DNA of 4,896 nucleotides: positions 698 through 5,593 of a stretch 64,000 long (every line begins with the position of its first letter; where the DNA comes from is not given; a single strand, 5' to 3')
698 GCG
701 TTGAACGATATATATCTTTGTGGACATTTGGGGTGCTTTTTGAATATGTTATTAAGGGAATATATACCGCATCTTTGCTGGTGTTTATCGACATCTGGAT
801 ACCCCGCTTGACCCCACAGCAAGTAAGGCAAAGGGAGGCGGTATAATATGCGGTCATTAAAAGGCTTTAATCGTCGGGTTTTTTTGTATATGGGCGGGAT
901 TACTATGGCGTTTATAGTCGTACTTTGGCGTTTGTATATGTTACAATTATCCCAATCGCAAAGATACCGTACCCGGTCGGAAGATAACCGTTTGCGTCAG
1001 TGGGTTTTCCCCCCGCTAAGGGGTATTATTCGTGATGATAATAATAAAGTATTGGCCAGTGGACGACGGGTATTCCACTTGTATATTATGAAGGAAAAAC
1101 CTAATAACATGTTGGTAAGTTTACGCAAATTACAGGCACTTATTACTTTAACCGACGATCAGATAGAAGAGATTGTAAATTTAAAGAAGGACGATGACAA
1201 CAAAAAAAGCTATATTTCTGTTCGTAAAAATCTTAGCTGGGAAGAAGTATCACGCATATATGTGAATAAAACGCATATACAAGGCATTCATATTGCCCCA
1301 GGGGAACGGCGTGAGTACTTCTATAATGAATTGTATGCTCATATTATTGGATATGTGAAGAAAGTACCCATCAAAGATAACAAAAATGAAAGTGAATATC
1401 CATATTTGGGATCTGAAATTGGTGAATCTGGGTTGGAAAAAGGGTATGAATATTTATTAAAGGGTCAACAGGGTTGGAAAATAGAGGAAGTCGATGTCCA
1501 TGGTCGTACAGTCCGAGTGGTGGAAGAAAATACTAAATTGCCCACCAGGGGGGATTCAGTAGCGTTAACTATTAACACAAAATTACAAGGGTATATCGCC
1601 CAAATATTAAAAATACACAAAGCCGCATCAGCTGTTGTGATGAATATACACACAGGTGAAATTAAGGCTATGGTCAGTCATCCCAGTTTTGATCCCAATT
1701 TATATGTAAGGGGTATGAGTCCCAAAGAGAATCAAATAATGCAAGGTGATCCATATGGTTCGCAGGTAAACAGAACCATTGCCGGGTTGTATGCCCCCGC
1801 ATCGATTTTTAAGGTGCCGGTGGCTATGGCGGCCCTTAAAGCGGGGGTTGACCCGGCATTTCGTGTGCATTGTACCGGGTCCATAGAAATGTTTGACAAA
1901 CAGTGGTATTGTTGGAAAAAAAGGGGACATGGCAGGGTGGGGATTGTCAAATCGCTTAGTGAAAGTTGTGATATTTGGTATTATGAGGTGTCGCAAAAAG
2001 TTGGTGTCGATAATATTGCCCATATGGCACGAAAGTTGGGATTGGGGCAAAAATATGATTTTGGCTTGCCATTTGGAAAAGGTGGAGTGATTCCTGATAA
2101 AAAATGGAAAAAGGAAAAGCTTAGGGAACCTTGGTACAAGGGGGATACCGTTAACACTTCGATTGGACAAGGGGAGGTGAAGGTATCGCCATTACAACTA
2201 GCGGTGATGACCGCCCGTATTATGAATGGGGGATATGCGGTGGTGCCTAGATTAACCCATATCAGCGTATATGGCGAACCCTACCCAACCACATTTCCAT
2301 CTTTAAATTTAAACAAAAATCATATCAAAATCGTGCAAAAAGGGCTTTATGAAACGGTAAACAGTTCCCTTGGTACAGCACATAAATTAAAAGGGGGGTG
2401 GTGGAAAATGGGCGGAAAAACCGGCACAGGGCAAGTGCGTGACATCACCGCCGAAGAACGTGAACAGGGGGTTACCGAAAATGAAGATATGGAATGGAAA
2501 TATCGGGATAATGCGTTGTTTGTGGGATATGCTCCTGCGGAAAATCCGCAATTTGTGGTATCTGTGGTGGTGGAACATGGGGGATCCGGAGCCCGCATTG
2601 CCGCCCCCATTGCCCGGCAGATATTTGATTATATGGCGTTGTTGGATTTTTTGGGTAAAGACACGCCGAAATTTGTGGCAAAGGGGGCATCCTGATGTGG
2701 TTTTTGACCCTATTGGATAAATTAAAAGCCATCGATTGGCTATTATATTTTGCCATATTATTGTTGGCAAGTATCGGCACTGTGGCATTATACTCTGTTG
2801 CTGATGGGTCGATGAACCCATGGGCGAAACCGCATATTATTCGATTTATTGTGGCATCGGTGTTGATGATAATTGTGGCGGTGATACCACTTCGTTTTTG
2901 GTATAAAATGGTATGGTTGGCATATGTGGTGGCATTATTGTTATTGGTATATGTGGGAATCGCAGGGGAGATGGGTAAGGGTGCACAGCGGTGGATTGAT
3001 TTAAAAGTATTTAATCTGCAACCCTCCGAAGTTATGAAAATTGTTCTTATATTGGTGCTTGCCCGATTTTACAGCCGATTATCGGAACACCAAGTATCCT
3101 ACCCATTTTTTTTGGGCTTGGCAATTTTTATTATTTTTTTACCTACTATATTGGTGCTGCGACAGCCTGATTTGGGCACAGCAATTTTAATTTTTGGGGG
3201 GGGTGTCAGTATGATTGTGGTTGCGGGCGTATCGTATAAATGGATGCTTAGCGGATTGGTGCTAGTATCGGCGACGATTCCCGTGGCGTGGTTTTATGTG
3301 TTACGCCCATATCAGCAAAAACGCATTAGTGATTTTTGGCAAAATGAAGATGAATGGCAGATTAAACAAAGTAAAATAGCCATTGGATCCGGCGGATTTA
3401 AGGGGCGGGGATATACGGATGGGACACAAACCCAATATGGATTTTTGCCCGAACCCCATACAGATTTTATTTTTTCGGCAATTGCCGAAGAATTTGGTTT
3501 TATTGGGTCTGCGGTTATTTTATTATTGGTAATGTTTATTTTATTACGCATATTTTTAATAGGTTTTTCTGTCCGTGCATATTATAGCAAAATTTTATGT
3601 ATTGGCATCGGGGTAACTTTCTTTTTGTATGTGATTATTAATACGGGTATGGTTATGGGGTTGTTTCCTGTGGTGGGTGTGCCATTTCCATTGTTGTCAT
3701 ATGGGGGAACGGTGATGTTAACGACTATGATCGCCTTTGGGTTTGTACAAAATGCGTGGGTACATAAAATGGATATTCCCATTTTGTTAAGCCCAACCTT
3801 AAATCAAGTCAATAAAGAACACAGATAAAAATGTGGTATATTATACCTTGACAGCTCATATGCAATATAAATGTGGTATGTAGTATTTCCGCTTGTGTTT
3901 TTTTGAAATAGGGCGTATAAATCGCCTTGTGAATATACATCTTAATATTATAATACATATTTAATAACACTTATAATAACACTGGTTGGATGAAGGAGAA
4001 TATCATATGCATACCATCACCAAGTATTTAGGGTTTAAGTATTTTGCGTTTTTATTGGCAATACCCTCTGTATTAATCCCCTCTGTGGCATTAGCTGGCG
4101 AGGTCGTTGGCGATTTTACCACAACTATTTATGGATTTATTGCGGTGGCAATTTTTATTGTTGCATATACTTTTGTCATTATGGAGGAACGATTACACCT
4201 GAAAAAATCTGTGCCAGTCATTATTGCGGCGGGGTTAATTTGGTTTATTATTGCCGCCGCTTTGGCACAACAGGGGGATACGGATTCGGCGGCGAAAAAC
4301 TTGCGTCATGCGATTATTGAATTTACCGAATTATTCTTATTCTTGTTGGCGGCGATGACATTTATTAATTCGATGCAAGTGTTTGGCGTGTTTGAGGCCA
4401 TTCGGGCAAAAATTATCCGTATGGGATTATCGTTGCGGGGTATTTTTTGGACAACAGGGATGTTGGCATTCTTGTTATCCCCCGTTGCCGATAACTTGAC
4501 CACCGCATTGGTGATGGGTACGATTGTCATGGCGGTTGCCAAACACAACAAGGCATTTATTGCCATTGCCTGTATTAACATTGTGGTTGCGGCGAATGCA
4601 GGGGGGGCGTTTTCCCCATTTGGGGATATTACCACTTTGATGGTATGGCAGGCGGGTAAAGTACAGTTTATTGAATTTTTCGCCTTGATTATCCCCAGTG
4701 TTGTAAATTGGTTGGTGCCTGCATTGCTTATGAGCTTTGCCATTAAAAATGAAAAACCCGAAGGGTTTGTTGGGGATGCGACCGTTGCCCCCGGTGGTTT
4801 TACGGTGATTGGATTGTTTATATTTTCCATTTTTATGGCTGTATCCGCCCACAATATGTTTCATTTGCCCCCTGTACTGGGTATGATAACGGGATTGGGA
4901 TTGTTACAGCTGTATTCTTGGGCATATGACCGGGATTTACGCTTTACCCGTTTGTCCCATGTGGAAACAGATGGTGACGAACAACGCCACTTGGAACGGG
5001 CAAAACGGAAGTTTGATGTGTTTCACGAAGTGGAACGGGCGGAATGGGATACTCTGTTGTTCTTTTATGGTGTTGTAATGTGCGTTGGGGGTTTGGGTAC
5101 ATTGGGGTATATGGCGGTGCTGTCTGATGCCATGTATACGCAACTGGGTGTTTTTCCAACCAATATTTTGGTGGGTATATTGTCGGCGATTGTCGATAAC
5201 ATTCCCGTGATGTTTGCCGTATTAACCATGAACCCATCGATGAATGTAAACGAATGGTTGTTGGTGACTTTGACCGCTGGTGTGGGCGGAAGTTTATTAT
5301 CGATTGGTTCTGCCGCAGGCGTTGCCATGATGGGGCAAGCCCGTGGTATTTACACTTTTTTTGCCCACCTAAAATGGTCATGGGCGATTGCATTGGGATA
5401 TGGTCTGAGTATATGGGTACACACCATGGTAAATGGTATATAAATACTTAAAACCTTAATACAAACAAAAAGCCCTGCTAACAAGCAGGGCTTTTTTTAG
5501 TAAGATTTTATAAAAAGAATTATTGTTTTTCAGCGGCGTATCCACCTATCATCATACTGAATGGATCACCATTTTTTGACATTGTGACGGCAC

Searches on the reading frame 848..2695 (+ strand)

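Call 8: search_protein_families(library=pfam, proteins=[window:848-2695:+], max_evalue=0.001)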
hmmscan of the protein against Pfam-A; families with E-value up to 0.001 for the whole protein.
window:848-2695:+ (615 aa): 2 families
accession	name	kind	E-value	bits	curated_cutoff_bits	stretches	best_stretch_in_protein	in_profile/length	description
PF00905.27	Transpeptidase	-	2e-60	205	22.1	1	261-593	2-298/299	Penicillin binding protein transpeptidase domain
PF03717.20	PBP_dimer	-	2.3e-34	119.8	24.4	1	55-224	3-178/180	Penicillin-binding Protein dimerisation domain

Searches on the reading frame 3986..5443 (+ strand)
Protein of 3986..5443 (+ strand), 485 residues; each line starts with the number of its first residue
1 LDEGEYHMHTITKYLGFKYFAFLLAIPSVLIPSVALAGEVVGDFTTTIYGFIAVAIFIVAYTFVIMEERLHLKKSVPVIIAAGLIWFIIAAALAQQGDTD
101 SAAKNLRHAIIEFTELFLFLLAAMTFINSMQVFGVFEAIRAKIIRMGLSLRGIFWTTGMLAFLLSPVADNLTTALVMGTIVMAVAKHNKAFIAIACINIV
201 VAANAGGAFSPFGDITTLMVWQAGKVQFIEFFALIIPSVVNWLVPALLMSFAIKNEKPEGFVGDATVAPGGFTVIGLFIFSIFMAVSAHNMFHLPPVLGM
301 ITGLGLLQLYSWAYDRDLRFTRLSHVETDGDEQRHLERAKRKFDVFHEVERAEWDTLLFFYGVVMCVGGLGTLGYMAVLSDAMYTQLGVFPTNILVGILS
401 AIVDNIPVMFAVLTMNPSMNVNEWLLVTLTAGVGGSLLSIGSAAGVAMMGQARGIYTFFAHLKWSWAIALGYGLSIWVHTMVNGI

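Call 8: search_protein_families(library=pfam, proteins=[window:3986-5443:+], max_evalue=0.001)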
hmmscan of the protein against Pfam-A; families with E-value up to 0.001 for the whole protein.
window:3986-5443:+ (485 aa): 1 family
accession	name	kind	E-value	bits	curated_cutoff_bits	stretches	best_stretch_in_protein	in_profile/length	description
PF03600.22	CitMHS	-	1e-31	110.8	31.9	1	61-432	1-336/336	Citrate transporter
